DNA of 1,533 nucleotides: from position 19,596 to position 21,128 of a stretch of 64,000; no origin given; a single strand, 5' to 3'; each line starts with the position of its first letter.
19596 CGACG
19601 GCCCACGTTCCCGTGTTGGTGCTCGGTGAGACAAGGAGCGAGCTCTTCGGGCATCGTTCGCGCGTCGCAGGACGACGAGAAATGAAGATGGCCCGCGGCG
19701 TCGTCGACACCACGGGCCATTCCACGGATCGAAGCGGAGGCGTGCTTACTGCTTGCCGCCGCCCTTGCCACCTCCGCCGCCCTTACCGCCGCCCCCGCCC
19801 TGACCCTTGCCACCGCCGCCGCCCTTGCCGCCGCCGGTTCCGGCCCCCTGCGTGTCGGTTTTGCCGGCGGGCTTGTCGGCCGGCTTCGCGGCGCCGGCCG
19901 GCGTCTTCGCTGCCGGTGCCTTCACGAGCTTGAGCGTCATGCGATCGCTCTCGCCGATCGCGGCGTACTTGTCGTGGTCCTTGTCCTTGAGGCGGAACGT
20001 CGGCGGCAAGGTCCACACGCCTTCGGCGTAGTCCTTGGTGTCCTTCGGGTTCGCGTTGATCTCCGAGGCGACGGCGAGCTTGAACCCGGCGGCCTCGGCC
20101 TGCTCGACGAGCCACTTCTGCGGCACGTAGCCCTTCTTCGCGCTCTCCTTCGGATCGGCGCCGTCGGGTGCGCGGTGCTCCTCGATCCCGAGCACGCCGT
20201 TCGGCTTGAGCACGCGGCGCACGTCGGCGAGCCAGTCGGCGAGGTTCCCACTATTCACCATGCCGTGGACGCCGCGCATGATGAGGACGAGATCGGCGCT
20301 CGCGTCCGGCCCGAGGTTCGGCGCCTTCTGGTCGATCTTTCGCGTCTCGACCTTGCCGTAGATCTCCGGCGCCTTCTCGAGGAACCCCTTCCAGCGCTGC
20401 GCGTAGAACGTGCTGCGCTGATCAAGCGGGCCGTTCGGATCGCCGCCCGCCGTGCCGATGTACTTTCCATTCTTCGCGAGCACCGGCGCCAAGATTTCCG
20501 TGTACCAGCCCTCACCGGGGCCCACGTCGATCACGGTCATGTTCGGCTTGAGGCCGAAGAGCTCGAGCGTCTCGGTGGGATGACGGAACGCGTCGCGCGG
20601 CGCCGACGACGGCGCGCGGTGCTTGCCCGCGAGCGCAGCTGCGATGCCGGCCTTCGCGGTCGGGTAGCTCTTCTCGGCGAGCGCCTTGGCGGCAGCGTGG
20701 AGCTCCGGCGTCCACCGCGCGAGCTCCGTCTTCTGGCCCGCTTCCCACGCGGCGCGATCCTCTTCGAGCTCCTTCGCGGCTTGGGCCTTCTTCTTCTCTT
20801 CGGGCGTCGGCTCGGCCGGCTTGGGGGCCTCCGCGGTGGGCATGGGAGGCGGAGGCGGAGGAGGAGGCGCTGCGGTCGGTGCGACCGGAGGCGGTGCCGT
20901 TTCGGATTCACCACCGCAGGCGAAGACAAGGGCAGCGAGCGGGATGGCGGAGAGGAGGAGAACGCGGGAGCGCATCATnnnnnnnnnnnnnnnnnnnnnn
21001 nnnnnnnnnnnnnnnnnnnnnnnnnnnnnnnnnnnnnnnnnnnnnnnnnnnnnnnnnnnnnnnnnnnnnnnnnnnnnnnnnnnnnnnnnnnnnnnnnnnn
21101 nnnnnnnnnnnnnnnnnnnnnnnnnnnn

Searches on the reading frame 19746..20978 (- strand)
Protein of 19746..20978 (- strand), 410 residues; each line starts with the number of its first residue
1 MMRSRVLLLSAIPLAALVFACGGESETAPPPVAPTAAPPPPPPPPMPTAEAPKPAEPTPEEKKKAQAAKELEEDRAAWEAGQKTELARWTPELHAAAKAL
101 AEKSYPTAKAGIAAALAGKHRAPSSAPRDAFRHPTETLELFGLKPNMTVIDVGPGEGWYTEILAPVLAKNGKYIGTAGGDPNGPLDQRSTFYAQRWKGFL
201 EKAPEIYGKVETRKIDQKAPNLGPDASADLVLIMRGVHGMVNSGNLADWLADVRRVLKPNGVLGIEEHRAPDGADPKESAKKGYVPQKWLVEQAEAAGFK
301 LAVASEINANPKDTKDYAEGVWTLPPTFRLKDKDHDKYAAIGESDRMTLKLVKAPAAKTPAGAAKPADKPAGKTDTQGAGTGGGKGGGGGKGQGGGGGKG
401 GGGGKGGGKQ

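Call 16: search_protein_families(library=pfam, proteins=[window:19746-20978:-], max_evalue=0.001)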
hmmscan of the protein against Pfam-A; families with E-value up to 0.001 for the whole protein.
window:19746-20978:- (410 aa): 5 families
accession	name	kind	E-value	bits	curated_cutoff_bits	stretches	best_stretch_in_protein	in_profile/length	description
PF13489.12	Methyltransf_23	-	1.1e-06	28.9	27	1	137-274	12-125/164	Methyltransferase domain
PF13649.12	Methyltransf_25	-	0.00019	22.5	27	0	210-261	48-97/97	Methyltransferase domain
PF13847.12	Methyltransf_31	-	0.00021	21.4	27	0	144-175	2-33/145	Methyltransferase domain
PF08241.18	Methyltransf_11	-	0.00031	21.8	21.2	0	151-263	2-93/95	Methyltransferase domain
PF08242.18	Methyltransf_12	-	0.0008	20.5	30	0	151-263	2-98/98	Methyltransferase domain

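Call 24: search_protein_families(library=pfam, proteins=[window:19746-20978:-], max_evalue=0.001)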
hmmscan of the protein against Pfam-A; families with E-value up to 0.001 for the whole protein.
window:19746-20978:- (410 aa): 5 families
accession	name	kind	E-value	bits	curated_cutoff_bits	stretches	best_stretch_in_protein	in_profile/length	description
PF13489.12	Methyltransf_23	-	1.1e-06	28.9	27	1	137-274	12-125/164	Methyltransferase domain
PF13649.12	Methyltransf_25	-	0.00019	22.5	27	0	210-261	48-97/97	Methyltransferase domain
PF13847.12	Methyltransf_31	-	0.00021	21.4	27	0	144-175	2-33/145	Methyltransferase domain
PF08241.18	Methyltransf_11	-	0.00031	21.8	21.2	0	151-263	2-93/95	Methyltransferase domain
PF08242.18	Methyltransf_12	-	0.0008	20.5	30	0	151-263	2-98/98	Methyltransferase domain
